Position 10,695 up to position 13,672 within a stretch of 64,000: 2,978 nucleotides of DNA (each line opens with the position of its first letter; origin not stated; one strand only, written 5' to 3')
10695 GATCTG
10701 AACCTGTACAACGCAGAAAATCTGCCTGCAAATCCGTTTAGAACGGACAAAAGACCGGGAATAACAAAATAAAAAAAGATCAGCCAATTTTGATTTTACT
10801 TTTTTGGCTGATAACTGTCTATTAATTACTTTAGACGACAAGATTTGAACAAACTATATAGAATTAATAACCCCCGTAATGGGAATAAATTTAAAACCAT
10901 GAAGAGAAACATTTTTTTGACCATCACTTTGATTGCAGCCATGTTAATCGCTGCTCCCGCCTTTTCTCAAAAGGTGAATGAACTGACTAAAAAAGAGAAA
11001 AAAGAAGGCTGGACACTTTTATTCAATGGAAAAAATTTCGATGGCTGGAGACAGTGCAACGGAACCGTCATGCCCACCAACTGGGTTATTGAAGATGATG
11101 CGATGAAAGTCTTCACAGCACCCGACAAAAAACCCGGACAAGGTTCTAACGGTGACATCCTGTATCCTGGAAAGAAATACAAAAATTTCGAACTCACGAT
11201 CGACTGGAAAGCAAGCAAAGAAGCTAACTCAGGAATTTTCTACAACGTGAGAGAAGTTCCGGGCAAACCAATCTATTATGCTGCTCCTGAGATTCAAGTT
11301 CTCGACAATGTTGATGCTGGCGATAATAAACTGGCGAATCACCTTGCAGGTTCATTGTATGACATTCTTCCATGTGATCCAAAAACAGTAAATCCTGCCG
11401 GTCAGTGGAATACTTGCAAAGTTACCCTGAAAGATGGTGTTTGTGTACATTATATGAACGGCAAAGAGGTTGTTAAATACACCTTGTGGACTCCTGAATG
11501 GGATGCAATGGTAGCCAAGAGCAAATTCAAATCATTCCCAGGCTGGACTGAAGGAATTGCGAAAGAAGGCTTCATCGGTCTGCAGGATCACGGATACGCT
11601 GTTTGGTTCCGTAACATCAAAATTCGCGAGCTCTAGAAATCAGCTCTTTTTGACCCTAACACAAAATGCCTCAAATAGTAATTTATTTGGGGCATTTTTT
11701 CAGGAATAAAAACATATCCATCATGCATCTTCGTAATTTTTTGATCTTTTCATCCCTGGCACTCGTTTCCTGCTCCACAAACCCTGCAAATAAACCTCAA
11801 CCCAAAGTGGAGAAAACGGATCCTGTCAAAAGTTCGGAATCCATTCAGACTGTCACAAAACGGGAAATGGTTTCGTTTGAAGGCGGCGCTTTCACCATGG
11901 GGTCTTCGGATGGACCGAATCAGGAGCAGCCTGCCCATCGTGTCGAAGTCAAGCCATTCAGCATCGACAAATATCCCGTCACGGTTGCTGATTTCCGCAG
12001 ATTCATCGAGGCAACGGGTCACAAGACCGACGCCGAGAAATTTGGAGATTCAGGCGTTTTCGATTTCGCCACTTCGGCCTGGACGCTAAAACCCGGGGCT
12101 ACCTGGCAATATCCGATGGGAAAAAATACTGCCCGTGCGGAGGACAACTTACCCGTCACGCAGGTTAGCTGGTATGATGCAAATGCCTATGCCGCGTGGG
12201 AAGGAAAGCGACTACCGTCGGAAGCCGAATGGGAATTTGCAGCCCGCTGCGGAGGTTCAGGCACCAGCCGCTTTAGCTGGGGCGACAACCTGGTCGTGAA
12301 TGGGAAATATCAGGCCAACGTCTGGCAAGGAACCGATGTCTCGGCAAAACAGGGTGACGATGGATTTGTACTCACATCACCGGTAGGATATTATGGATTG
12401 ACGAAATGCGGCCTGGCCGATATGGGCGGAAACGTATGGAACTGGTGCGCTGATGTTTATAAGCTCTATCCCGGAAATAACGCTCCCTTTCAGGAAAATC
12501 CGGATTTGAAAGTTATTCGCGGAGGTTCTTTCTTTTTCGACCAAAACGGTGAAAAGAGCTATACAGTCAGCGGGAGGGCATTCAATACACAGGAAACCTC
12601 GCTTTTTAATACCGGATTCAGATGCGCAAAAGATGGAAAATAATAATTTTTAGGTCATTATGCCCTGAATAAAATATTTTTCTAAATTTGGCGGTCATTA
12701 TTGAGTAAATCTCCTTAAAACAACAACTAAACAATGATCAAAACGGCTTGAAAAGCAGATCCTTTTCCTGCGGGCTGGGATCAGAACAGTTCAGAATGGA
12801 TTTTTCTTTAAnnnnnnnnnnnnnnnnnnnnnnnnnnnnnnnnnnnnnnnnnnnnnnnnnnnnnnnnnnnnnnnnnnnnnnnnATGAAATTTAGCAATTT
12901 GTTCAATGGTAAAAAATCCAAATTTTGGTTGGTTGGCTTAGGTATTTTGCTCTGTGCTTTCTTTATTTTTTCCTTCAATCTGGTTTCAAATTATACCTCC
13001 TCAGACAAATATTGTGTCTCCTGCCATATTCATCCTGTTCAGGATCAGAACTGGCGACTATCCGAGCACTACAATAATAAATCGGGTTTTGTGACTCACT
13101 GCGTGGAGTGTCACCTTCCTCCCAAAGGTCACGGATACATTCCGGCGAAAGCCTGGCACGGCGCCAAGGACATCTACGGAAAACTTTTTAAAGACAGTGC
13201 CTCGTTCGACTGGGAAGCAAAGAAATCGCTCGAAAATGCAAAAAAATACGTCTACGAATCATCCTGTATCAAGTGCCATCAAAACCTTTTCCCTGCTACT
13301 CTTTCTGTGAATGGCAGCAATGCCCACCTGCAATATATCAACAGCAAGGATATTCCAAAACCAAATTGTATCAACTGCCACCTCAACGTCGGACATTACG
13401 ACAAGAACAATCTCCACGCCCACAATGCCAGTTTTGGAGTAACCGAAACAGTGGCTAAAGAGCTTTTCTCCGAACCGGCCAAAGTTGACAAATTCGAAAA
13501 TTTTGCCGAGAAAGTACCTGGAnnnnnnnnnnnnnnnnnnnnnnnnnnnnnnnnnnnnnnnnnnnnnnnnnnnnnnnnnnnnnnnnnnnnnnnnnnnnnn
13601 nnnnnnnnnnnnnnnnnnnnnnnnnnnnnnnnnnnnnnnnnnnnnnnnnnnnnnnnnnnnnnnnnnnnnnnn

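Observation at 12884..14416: Membrane-anchored tetrahaem NapC/NirT-type cytochrome fused to a cysteine-less FGE-fold domain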

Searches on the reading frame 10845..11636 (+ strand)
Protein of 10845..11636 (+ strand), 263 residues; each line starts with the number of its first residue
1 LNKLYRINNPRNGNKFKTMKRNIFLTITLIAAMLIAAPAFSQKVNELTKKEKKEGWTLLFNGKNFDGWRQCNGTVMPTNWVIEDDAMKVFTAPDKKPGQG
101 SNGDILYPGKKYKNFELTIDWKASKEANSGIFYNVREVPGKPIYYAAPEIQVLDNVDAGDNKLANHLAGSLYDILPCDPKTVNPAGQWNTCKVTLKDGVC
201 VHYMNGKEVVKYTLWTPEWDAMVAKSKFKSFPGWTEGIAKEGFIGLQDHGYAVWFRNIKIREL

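Call 3: search_protein_families(library=pfam, proteins=[window:10845-11636:+], max_evalue=0.01)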
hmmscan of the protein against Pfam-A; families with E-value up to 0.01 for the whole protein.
window:10845-11636:+ (263 aa): 1 family
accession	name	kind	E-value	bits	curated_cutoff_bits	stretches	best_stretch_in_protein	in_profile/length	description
PF06439.18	3keto-disac_hyd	-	1.1e-48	166.2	26.8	1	55-261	1-187/187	3-keto-disaccharide hydrolase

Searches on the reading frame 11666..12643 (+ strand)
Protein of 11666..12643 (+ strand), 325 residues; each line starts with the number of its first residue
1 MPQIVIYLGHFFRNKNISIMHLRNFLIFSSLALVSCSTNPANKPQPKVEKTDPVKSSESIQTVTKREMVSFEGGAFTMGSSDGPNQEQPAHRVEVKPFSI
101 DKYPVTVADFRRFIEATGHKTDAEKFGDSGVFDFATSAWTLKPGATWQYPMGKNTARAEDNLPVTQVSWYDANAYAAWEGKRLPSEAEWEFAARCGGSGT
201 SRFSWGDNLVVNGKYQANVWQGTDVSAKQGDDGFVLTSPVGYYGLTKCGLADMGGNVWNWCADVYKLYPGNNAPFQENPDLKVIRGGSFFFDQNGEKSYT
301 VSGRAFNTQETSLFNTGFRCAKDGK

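Call 3: search_protein_families(library=pfam, proteins=[window:11666-12643:+], max_evalue=0.01)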
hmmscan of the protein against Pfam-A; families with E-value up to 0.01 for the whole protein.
window:11666-12643:+ (325 aa): 1 family
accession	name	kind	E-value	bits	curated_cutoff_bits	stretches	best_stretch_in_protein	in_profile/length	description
PF03781.23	FGE-sulfatase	-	3.6e-67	227.1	23.3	1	66-322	3-255/255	Sulfatase-modifying factor enzyme 1-like domain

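Call 4: search_protein_families(library=ncbifam, proteins=[window:11666-12643:+], max_evalue=0.01)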
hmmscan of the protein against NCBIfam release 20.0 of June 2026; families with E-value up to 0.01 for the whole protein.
window:11666-12643:+ (325 aa): 8 families
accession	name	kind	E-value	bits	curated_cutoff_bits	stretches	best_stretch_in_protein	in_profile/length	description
NF041186.1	SenA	equivalog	1e-34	120.6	420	1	59-321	161-381/382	selenoneine synthase SenA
TIGR03440.2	egtB_TIGR03440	equivalog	5.2e-34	118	360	1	45-321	153-413/413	ergothioneine biosynthesis protein EgtB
TIGR03525.2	GldK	equivalog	6.3e-25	88.3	350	2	163-322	221-405/408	T9SS ring complex lipoprotein PorK/GldK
NF051459.1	pyoverdine_PvdO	equivalog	2e-19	69.7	500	1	66-266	34-220/280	dihydropyoverdine dehydrogenase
TIGR04344.1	ovoA_Nterm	equivalog_domain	5.1e-13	48.7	400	1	56-273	177-392/444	5-histidylcysteine sulfoxide synthase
TIGR03524.1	GldJ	equivalog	1e-09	37.6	458.2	1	182-268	265-368/559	gliding motility lipoprotein GldJ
TIGR03530.1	GldJ_short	equivalog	1.4e-05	24.2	382.9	1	224-297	276-344/396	gliding motility lipoprotein GldJ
TIGR02171.1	Fb_sc_TIGR02171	subfamily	0.0032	15.5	544.35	0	179-270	157-223/912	TIGR02171 family lipoprotein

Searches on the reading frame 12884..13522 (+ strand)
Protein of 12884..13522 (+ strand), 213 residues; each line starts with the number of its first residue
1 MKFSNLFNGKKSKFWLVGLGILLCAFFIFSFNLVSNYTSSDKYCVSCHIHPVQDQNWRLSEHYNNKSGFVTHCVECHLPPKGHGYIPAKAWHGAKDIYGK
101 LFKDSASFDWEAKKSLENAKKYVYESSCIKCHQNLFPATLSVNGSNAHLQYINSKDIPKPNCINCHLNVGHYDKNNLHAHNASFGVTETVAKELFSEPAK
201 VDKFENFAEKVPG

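Call 26: search_solved_structures(query=window:12884-13522:+, max_evalue=1, show_alignments=3)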
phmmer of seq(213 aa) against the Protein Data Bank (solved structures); distinct sequences matched with E-value up to 1: 4.
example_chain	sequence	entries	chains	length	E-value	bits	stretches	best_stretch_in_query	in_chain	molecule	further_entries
2j7a_C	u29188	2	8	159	3e-05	26.9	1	21-133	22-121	CYTOCHROME C QUINOL DEHYDROGENASE NRFH | NAPC/NIRT CYTOCHROME C FAMILY PROTEIN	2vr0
3oue_A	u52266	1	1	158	0.072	15.8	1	122-180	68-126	Cytochrome c family protein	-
3ov0_A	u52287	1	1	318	0.17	14.6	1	122-180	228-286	Cytochrome c family protein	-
2a3m_A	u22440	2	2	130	0.28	13.9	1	55-133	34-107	COG3005: Nitrate/TMAO reductases, membrane-bound tetraheme cytochrome c subunit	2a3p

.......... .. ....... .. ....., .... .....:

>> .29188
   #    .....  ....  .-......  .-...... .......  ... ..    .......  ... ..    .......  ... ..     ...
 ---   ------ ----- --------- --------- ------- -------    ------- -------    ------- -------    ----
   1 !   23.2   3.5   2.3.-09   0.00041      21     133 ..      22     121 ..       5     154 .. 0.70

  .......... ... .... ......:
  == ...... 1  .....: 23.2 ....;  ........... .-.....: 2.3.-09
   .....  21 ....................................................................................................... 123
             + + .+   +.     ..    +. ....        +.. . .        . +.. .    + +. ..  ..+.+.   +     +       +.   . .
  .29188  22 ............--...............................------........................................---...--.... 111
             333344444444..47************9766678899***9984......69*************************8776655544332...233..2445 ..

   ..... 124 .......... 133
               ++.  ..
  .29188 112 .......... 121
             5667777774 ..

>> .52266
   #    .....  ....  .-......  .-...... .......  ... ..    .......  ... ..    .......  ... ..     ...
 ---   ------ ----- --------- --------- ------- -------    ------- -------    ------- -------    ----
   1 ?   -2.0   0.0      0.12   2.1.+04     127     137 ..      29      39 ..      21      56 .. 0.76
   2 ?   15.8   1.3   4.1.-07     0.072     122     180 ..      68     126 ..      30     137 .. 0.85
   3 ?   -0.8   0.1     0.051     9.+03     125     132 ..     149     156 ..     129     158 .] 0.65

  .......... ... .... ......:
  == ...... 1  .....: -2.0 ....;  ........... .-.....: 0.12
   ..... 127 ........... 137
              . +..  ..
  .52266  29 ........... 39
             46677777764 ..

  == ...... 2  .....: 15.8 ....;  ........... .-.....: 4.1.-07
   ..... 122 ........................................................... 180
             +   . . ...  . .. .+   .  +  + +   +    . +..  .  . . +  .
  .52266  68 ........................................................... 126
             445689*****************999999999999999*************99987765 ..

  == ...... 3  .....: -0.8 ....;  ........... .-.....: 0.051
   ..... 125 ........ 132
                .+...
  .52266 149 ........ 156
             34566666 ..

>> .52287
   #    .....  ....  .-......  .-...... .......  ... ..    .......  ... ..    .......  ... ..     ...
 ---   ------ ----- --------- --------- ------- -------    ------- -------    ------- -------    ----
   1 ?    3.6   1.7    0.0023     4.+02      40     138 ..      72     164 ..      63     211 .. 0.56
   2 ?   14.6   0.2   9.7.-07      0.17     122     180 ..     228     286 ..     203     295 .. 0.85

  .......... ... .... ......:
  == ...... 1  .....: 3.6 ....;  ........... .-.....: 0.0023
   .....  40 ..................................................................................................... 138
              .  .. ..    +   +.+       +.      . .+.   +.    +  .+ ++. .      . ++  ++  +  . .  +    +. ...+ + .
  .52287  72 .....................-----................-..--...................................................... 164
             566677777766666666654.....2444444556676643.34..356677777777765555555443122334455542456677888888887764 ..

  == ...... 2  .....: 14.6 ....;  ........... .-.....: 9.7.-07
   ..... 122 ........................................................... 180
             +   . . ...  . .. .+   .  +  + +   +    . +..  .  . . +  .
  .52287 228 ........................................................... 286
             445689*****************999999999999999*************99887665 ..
